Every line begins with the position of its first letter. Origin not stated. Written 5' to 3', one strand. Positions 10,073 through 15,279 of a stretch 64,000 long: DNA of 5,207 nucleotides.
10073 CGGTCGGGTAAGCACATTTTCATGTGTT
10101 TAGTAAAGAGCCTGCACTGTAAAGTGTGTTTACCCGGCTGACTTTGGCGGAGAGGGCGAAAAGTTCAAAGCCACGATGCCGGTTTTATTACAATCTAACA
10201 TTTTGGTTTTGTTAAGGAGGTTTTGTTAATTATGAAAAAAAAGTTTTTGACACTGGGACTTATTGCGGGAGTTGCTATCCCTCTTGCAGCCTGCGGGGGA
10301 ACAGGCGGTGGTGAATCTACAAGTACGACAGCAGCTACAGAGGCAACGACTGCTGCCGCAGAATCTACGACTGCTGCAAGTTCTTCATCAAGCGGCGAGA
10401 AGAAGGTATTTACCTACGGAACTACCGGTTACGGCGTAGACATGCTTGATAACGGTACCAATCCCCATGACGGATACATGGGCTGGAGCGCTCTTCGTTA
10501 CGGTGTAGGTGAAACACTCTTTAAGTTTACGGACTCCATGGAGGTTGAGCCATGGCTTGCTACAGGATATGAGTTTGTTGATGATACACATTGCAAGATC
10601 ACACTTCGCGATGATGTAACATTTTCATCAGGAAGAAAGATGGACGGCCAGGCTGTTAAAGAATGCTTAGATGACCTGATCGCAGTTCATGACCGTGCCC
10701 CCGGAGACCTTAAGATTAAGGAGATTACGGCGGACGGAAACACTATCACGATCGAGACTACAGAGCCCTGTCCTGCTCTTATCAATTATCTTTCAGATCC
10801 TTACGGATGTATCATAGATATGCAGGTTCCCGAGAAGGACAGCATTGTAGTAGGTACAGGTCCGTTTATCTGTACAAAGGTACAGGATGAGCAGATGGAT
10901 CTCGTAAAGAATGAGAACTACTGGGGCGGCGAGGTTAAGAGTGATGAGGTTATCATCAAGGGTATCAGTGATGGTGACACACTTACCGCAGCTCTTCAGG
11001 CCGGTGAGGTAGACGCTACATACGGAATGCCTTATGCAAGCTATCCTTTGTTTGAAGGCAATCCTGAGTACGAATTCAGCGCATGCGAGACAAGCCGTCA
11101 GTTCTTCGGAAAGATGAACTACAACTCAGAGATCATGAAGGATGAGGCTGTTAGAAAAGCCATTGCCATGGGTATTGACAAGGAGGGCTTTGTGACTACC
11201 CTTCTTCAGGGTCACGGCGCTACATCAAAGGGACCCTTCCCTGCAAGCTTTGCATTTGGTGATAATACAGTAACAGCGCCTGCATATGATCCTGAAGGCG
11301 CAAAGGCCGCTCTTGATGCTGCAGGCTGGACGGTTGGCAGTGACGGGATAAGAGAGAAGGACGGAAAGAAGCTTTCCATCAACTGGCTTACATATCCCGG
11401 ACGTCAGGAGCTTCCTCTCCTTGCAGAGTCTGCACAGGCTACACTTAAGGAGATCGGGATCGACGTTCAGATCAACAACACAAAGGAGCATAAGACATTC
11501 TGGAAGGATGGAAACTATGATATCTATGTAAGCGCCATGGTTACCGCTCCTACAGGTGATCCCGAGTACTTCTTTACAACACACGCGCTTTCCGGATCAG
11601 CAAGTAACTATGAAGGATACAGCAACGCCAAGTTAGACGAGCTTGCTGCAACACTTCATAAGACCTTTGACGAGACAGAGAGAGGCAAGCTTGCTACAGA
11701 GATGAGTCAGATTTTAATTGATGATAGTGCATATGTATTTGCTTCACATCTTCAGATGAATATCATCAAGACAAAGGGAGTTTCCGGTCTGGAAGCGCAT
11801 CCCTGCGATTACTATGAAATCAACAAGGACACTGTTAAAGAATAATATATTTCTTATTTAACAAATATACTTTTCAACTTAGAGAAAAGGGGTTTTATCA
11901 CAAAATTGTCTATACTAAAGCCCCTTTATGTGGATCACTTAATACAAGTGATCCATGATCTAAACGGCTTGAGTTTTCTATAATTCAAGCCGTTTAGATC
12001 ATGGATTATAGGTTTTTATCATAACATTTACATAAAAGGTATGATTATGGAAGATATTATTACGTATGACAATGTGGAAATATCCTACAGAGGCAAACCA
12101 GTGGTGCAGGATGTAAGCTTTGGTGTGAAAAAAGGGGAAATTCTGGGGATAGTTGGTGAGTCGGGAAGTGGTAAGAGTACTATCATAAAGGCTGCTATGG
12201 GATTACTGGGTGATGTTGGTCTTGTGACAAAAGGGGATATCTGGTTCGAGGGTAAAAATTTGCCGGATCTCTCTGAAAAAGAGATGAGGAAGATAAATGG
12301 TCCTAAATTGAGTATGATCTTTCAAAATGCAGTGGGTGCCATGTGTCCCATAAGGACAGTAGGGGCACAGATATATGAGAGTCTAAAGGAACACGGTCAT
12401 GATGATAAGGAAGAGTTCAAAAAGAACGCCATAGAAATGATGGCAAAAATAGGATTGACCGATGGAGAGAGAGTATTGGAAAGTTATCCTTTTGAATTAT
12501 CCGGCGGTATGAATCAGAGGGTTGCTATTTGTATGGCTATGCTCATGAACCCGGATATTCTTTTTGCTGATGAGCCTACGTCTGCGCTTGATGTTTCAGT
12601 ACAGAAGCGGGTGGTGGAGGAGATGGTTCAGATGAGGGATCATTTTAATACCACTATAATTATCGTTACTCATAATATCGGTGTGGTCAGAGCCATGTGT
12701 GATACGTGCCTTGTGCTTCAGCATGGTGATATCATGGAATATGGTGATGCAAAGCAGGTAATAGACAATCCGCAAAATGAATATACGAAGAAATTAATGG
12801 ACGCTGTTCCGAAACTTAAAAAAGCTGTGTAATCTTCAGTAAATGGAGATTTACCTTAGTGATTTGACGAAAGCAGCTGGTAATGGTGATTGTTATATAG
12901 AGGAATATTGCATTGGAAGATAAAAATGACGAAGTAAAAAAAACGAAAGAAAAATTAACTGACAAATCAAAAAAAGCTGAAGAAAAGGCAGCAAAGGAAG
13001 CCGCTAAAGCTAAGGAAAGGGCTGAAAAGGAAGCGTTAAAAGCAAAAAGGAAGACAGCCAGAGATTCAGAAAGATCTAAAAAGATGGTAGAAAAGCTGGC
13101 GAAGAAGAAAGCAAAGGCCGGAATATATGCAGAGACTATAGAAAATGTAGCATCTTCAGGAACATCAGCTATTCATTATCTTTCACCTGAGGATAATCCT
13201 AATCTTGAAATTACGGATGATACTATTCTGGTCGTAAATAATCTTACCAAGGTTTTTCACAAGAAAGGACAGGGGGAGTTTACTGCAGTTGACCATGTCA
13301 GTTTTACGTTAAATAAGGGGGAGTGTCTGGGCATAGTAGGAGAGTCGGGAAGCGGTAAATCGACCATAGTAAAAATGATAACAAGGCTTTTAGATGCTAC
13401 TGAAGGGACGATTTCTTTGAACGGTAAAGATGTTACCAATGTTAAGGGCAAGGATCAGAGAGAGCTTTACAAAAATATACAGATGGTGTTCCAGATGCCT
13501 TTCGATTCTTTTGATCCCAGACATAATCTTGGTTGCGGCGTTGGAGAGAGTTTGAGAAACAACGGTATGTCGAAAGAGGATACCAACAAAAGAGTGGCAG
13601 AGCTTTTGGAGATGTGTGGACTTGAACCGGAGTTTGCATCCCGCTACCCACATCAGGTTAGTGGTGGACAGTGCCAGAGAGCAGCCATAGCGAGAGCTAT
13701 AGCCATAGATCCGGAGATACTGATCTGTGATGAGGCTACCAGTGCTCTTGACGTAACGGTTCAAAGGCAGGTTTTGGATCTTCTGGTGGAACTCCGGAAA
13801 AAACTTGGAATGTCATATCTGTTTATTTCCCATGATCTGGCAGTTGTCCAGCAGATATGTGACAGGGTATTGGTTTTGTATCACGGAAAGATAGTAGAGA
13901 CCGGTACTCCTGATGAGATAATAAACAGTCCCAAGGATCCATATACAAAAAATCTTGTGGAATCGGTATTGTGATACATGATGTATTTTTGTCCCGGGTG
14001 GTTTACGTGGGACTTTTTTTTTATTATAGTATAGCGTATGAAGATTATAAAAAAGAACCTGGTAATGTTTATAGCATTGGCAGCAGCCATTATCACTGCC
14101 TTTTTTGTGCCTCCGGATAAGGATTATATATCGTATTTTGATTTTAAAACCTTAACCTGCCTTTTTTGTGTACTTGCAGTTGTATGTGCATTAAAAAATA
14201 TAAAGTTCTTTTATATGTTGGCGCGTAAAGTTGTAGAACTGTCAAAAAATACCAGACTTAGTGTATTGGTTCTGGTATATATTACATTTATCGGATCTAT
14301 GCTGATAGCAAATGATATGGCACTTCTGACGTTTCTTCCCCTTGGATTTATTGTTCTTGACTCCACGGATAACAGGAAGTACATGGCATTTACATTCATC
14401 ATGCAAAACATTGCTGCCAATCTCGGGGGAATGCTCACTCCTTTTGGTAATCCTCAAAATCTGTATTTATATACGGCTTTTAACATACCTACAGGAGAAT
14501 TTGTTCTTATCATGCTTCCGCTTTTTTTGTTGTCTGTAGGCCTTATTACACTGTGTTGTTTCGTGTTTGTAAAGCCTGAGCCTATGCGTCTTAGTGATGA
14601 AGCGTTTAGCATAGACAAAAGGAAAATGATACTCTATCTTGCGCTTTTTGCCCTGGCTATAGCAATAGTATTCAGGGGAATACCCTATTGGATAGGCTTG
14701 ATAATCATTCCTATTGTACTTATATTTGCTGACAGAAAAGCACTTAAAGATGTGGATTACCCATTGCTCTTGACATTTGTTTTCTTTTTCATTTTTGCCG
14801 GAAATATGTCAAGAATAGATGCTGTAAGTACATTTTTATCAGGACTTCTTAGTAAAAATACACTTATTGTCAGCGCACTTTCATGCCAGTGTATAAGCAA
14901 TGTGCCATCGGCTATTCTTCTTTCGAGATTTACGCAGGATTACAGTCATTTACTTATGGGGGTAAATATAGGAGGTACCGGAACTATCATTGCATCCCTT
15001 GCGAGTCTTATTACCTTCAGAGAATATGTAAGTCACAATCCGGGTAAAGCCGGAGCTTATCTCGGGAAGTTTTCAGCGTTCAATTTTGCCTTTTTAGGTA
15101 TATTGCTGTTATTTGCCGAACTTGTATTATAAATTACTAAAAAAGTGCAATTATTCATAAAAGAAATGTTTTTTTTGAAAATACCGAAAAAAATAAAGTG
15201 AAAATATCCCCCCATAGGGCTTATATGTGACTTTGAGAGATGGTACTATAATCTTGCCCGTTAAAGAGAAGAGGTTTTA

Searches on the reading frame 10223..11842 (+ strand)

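Call 96: search_protein_families(library=pfam, proteins=[window:10223-11842:+], max_evalue=0.0001)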
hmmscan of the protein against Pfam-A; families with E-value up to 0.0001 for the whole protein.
window:10223-11842:+ (540 aa): 1 family
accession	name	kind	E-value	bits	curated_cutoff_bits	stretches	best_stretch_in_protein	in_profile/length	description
PF00496.27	SBP_bac_5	-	1.6e-71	241.8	32.4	1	107-459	1-365/368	Bacterial extracellular solute-binding proteins, family 5 Middle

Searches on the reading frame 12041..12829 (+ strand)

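Call 96: search_protein_families(library=pfam, proteins=[window:12041-12829:+], max_evalue=0.0001)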
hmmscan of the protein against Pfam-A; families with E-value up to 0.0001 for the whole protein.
window:12041-12829:+ (263 aa): 4 families
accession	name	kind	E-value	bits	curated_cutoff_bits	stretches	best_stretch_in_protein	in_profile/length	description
PF00005.33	ABC_tran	-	3.4e-29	102.6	25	1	23-181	2-137/137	ABC transporter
PF13304.12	AAA_21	-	2e-10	41.7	27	1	149-216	234-303/304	AAA domain, putative AbiEii toxin, Type IV TA system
PF02463.25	SMC_N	-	9.9e-07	28.8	40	1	33-223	25-208/220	RecF/RecN/SMC N terminal domain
PF08352.17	oligo_HPY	-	5.7e-06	27.1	27.1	1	232-261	1-30/65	Oligopeptide/dipeptide transporter, C-terminal region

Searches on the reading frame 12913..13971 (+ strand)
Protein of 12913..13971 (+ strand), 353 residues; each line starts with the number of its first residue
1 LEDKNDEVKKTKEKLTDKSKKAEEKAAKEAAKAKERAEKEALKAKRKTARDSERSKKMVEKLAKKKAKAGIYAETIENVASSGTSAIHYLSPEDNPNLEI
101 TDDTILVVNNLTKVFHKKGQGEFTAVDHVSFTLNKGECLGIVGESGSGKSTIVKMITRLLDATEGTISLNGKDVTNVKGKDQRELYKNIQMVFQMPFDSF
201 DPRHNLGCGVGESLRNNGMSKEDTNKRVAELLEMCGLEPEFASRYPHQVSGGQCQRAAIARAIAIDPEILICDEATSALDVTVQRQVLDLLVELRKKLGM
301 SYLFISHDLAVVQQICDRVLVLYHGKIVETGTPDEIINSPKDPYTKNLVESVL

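Call 96: search_protein_families(library=pfam, proteins=[window:12913-13971:+], max_evalue=0.0001)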
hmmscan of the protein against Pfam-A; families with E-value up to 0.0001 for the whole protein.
window:12913-13971:+ (353 aa): 4 families
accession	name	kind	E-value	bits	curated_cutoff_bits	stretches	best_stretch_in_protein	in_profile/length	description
PF00005.33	ABC_tran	-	7e-34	117.8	25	1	127-277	2-137/137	ABC transporter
PF02463.25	SMC_N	-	2.9e-07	30.6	40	1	138-322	26-211/220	RecF/RecN/SMC N terminal domain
PF13401.12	AAA_22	-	4.9e-06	27.3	27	1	138-296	7-109/130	AAA domain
PF05621.17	TniB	-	5.2e-05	23.2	22.4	0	137-215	36-116/189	Bacterial TniB protein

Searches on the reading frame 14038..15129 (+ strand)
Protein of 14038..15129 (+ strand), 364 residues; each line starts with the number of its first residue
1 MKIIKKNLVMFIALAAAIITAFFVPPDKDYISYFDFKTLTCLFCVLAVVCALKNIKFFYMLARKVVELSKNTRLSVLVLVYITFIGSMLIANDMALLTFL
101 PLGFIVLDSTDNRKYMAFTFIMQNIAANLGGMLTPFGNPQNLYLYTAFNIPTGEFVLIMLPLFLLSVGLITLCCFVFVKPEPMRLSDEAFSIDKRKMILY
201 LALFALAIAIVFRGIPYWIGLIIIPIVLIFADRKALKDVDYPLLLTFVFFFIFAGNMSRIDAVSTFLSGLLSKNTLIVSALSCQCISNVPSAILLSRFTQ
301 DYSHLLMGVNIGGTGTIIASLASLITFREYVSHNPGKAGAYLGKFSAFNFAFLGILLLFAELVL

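Call 96: search_protein_families(library=pfam, proteins=[window:14038-15129:+], max_evalue=0.0001)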
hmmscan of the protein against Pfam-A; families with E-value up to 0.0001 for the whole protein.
window:14038-15129:+ (364 aa): 1 family
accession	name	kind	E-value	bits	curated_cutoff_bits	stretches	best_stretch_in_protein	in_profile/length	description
PF03600.22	CitMHS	-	1.9e-28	100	31.9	1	4-295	9-310/336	Citrate transporter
